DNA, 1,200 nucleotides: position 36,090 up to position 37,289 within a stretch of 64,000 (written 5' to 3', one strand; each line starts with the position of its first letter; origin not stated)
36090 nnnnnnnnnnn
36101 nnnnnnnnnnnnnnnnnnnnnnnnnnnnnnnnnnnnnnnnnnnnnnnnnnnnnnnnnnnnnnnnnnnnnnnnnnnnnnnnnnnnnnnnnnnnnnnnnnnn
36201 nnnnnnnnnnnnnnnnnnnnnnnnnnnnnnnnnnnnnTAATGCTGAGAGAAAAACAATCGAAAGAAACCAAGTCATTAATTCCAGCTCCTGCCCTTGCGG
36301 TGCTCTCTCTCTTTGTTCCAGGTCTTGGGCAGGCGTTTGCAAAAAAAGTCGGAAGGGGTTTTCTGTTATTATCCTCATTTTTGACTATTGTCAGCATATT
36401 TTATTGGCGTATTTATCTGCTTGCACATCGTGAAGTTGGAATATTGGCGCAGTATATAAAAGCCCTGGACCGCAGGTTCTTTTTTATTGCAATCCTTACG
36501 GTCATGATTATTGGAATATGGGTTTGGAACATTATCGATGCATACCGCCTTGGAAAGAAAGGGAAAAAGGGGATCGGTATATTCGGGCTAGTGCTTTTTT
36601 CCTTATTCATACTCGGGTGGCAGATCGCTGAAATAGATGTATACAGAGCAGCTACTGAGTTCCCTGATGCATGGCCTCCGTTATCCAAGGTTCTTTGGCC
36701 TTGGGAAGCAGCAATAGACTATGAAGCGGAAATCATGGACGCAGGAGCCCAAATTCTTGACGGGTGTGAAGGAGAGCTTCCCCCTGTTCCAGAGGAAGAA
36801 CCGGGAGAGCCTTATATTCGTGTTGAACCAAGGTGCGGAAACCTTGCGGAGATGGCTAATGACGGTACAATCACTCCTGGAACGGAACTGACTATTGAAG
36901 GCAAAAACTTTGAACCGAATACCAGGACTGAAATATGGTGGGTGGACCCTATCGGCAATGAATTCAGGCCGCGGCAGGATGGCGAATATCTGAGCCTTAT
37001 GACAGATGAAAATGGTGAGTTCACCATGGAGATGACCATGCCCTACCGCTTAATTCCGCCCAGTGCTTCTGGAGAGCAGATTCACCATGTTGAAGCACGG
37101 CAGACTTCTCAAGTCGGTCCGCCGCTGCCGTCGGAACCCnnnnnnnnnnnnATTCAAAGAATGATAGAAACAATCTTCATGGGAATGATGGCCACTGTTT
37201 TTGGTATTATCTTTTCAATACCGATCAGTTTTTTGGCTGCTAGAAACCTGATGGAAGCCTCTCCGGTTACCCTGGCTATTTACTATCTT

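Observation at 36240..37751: PhnE-type ABC permease with a 230-aa N-terminal extension containing extra TMs and an extracytoplasmic acidic domain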

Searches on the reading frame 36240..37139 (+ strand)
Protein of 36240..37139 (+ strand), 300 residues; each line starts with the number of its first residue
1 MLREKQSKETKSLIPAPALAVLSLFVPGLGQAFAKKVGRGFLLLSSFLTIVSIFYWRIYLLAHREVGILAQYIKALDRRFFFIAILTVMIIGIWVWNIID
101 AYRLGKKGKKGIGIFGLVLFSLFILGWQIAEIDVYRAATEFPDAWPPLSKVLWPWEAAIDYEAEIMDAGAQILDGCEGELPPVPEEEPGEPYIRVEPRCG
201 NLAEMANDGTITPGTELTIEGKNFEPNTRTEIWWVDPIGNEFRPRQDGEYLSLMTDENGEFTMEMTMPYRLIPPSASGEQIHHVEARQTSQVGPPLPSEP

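Call 27: search_protein_representatives(protein=window:36240-37139:+)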
Query: 300 residues. Proteins with E-value up to 0.001 (for the whole library): 189; up to 1e-10: 97; up to 1e-30: 29. The best 150 are listed.
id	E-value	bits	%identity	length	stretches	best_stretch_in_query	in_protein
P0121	4.7e-87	308.6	51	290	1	3-284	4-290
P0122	1.8e-82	293.5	47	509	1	11-300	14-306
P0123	2.9e-59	217.3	44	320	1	6-289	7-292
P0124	1.1e-57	212.1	52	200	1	10-194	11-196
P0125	7.6e-57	209.3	51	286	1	4-203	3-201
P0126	2.5e-56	207.6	41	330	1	11-297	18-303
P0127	3.9e-49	184.0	37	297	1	8-293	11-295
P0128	1.4e-45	172.4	42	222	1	9-205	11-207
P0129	3.2e-44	167.9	50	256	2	6-105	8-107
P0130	8.6e-44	166.4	43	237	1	21-216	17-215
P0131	1.1e-43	166.2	40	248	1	48-295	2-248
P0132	7.0e-43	163.5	40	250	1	3-245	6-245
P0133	5.3e-42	160.6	35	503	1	27-298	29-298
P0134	2.0e-40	155.4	33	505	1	15-278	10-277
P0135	3.9e-38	147.9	49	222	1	15-162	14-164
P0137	7.0e-37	143.8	38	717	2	84-291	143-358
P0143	4.6e-35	137.8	34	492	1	15-299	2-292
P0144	5.4e-34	134.3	35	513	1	16-294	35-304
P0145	2.7e-33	132.0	36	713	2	60-290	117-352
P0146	3.2e-33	131.7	37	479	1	17-298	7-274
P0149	2.3e-31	125.7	47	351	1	153-288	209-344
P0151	4.6e-30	121.4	29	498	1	21-280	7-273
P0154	1.4e-27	113.2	35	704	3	180-294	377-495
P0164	8.4e-24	100.8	30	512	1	14-294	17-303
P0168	4.1e-23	98.5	35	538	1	119-290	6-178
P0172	1.6e-21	93.3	32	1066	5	199-269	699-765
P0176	3.4e-20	88.9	48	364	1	184-288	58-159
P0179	1.6e-18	83.4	42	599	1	175-294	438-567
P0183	1.0e-17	80.8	30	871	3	84-299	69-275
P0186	2.4e-15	73.0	43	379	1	186-298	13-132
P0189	6.6e-15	71.6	30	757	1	22-295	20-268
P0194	2.9e-14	69.4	29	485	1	18-299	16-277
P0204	5.0e-12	62.1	33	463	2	91-299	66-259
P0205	5.6e-12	61.9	38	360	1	180-274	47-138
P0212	4.1e-11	59.1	39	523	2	207-272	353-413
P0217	1.0e-10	57.8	35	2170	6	207-273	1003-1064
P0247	4.0e-07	46.0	27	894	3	89-299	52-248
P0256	6.5e-06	42.0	31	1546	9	210-271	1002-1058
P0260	1.1e-05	41.2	32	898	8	211-247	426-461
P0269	3.2e-05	39.7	29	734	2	91-295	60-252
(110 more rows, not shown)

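Call 29: search_protein_families(library=pfam, proteins=[P0172, P0217, P0256, P0260, P0137, P0183, P0247, P0189], max_evalue=0.01)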
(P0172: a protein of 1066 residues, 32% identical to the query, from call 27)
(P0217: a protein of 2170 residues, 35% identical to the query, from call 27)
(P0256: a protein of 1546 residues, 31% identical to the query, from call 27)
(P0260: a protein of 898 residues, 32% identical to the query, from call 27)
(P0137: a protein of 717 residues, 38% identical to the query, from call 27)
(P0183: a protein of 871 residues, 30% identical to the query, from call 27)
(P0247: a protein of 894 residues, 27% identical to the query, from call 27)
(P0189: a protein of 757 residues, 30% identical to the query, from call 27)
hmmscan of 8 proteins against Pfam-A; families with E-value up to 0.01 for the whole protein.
P0172 (1066 aa): 15 families
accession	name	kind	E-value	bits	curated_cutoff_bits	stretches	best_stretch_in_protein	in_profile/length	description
PF01835.25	MG2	-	1.8e-18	67.1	32.8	1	727-777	33-81/96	MG2 domain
PF10648.15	Gmad2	-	3.9e-18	66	25.7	1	715-778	15-79/86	Immunoglobulin-like domain of bacterial spore germination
PF00576.27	Transthyretin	-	2e-10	41.7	25.3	0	726-775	13-62/109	HIUase/Transthyretin family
PF10633.15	NPCBM_assoc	-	1.6e-07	31.8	24.4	0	816-872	14-73/78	NPCBM-associated, NEW3 domain of alpha-galactosidase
PF17802.7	SpaA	-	2.3e-07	31.3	23.1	0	728-773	17-55/91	Prealbumin-like fold domain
PF13620.12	CarboxypepD_reg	-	2.9e-06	28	32.3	0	922-983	17-71/82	Carboxypeptidase regulatory-like domain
PF09134.16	Invasin_D3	-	7.7e-06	26.8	33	0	729-792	23-83/98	Invasin, domain 3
PF01060.29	TTR-52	-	9.9e-05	23.3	24.9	0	726-760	10-44/79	Transthyretin-like family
PF05688.17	BIg21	-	0.00021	22.2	27.4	0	726-766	42-81/109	Bacterial Immunoglobulin-like 21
PF22093.1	Cwp8_D2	-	0.00071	20.3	27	0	650-674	50-74/79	Cell wall binding protein Cwp8 domain 2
PF22705.2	C2-set_3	-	0.00074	19.9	27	0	537-571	29-63/87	Butyrophilin subfamily 3 member A2-like, Ig-C domain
PF02369.22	Big_1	-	0.0012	19.4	34.9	0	726-782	32-85/93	Bacterial Ig-like domain (group 1)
PF17789.7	MG4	-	0.0022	18.6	24.7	0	634-672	18-56/95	Macroglobulin domain MG4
PF15418.12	DUF4625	-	0.0037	18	27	0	850-873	90-113/131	Domain of unknown function (DUF4625)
PF00028.23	Cadherin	-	0.0055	17.5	28.8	0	745-792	19-64/93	Cadherin domain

P0217 (2170 aa): 26 families (the best 25 are shown)
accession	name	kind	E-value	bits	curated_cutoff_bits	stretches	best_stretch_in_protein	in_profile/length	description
PF17210.9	SdrD_B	-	1.8e-214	698.4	29.7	7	871-989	2-112/112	SdrD B-like domain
PF13620.12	CarboxypepD_reg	-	1.6e-58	195.4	32.3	7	890-951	11-65/82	Carboxypeptidase regulatory-like domain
PF17802.7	SpaA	-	1.1e-49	167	23.1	7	887-945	10-64/91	Prealbumin-like fold domain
PF01835.25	MG2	-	1.1e-43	147.9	32.8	6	1930-1982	32-85/96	MG2 domain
PF10648.15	Gmad2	-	2.6e-16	60.1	25.7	1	1466-1526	15-77/86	Immunoglobulin-like domain of bacterial spore germination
PF09430.16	EMC7_beta-sandw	-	5.2e-16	59.4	26.6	0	1816-1853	12-49/122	ER membrane protein complex subunit 7, beta-sandwich domain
PF13715.12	CarbopepD_reg_2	-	9.6e-16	58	32.2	0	651-678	23-50/88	CarboxypepD_reg-like domain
PF09134.16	Invasin_D3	-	8.9e-13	49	33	0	1236-1277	10-52/98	Invasin, domain 3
PF23193.1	NOMO_3rd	-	4e-12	46.7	27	0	917-938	61-82/120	NOMO third transthyretin-like domain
PF24421.1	Ig_J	-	1.3e-10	41.7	29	0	654-682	59-86/104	Tip attachment protein J, Ig-like domain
PF15418.12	DUF4625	-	2.2e-10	41.4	27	0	1048-1085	89-128/131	Domain of unknown function (DUF4625)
PF22898.2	NOMO1-like_1st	-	6.2e-09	36.3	27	0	1120-1180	13-67/85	BOS complex subunit NOMO1-like, first beta sandwich domain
PF10633.15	NPCBM_assoc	-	1e-08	35.7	24.4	0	1725-1753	46-74/78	NPCBM-associated, NEW3 domain of alpha-galactosidase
PF23623.1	GBD_IRG7_N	-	1.4e-08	35.3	27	0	897-947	39-85/95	IRG7 N-terminal galactose binding domain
PF00576.27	Transthyretin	-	1.5e-08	35.6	25.3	0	1476-1525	12-62/109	HIUase/Transthyretin family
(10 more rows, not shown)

P0256 (1546 aa): 12 families
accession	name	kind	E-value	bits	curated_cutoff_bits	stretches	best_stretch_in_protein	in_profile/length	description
PF01835.25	MG2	-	2.1e-52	175.9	32.8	7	1019-1079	33-93/96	MG2 domain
PF10648.15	Gmad2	-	3.4e-30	104.6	25.7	4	1001-1069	10-79/86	Immunoglobulin-like domain of bacterial spore germination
PF09134.16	Invasin_D3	-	3.1e-16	60.1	33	1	1211-1267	21-76/98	Invasin, domain 3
PF15418.12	DUF4625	-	1.3e-15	58.3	27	0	1044-1080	89-126/131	Domain of unknown function (DUF4625)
PF10633.15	NPCBM_assoc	-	3.3e-11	43.6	24.4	0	1039-1067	45-73/78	NPCBM-associated, NEW3 domain of alpha-galactosidase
PF00960.24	Neocarzinostat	-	5.2e-10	39.7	25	0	1193-1222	7-36/110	Neocarzinostatin family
PF21226.3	MalQ_N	-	1.1e-08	35.7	24.1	0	1213-1276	24-91/91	MalQ N-terminal beta sandwich domain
PF20254.3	DMFA2_C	-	2e-05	24.7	27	0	1429-1469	44-83/374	N,N-dimethylformamidase beta subunit-like, C-terminal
PF00576.27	Transthyretin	-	3e-05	25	25.3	0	1112-1161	12-62/109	HIUase/Transthyretin family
PF06458.18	MucBP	-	0.00012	23.2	23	0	926-988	1-59/63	MucBP domain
PF02369.22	Big_1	-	0.00033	21.2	34.9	0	1212-1267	19-74/93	Bacterial Ig-like domain (group 1)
PF19271.4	Nis1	-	0.0015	19.6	27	0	1045-1085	70-111/114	Nis1 family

P0260 (898 aa): 7 families
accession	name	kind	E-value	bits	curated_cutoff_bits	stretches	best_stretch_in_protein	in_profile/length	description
PF01833.30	TIG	-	6e-26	90.7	20.9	4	324-354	5-27/84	IPT/TIG domain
PF20009.4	GEVED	-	1.1e-19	71.5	24.4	0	159-216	4-61/78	GEVED domain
PF17210.9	SdrD_B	-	2.6e-13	50.6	29.7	0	158-202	6-50/112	SdrD B-like domain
PF17899.6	Peptidase_M61_N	-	3.7e-05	24.2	23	0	271-303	13-45/168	Peptidase M61 N-terminal domain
PF25275.1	Golvesin_C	-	4.7e-05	23.9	31.6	0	568-607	37-76/132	Golvesin C-terminal domain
PF05271.16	Tobravirus_2B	-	0.00062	20.1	22.5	0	726-746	13-33/117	Tobravirus 2B protein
PF03443.20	AA9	-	0.0037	17.6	27.8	0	284-306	127-150/207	Auxiliary Activity family 9 (formerly GH61)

P0137 (717 aa): 2 families
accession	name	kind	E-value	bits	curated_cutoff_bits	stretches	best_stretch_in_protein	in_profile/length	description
PF00528.27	BPD_transp_1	-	9.5e-13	48.7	26.4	1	559-711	14-173/184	Binding-protein-dependent transport system inner membrane component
PF20382.3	DUF6677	-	0.0028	18.6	24.3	1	16-86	2-69/116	Family of unknown function (DUF6677)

P0183 (871 aa): 3 families
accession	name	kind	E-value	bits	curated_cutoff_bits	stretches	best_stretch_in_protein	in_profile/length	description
PF00528.27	BPD_transp_1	-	6.9e-22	78.5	26.4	2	694-862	1-170/184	Binding-protein-dependent transport system inner membrane component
PF01618.21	MotA_ExbB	-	0.00031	20.9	22.9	0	282-310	84-112/127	MotA/TolQ/ExbB proton channel family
PF20382.3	DUF6677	-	0.0015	19.6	24.3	1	27-70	1-44/116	Family of unknown function (DUF6677)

P0247 (894 aa): 1 family
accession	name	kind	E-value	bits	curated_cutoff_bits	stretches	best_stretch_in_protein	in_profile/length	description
PF00528.27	BPD_transp_1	-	1.1e-21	77.8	26.4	2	293-454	10-178/184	Binding-protein-dependent transport system inner membrane component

P0189 (757 aa): 2 families
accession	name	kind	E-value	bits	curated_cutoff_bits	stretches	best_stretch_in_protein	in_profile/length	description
PF00528.27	BPD_transp_1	-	2.4e-24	86.5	26.4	2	310-474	2-167/184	Binding-protein-dependent transport system inner membrane component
PF18935.5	DUF5683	-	0.00018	22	26.7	1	18-60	9-51/151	Family of unknown function (DUF5683)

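Call 40: list_cluster_members(proteins=[P0122, P0133, P0134, P0143, P0144, P0146, P0151, P0164, P0194, P0204])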
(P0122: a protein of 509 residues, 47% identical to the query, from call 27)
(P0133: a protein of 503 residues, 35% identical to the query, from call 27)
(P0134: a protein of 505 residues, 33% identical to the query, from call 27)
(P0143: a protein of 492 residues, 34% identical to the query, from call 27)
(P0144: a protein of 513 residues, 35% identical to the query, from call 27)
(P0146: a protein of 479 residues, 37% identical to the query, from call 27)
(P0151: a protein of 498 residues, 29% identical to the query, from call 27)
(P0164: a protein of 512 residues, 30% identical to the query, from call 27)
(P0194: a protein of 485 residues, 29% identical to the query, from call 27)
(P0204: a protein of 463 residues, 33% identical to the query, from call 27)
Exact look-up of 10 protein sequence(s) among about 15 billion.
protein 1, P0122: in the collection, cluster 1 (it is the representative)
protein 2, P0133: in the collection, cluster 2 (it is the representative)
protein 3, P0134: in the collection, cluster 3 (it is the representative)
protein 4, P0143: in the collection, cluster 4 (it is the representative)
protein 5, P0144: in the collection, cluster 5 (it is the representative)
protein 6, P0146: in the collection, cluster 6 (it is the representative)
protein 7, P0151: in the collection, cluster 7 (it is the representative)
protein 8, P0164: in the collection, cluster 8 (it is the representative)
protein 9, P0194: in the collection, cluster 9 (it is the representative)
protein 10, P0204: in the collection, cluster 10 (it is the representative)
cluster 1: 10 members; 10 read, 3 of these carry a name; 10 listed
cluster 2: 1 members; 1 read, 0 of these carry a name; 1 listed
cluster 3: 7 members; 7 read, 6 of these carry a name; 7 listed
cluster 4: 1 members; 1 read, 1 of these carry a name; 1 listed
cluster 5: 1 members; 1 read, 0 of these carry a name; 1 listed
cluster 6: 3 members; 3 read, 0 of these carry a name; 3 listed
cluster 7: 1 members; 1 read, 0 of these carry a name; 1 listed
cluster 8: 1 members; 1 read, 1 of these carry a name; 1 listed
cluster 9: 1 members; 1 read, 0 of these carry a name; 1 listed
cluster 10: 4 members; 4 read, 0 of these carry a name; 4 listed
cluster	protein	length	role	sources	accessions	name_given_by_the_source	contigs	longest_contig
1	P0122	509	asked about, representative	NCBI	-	-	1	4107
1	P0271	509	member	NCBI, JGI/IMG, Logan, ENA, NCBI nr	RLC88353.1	MAG: phosphonate ABC transporter, permease protein PhnE [Chloroflexi bacterium] | MAG: phosphonate ABC transporter, permease protein PhnE [Chloroflexota bacterium]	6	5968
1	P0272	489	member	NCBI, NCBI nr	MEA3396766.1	MAG: phosphonate ABC transporter, permease protein PhnE, partial [Chloroflexota bacterium] | phosphonate ABC transporter, permease protein PhnE [Chloroflexota bacterium]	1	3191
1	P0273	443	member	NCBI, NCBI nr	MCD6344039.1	MAG: ABC transporter permease subunit, partial [Anaerolineae bacterium] | ABC transporter permease subunit [Anaerolineae bacterium]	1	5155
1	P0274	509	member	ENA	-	-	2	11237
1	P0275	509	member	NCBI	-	-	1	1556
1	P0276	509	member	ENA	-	-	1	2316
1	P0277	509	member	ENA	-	-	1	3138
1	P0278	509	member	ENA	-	-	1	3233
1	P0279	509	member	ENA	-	-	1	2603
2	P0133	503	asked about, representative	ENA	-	-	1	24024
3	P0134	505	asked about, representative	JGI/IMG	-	phosphonate transport system permease protein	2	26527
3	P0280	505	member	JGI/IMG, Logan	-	phosphonate transport system permease protein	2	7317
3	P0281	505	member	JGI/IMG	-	phosphonate transport system permease protein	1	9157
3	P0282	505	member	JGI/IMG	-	phosphonate transport system permease protein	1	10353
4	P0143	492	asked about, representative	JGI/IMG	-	phosphonate transport system permease protein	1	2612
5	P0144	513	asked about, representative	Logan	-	-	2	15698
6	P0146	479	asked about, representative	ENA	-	-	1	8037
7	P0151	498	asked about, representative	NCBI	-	-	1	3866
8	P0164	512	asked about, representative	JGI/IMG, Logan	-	phosphonate transport system permease protein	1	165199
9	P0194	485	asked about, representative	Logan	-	-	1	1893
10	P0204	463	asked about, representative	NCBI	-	-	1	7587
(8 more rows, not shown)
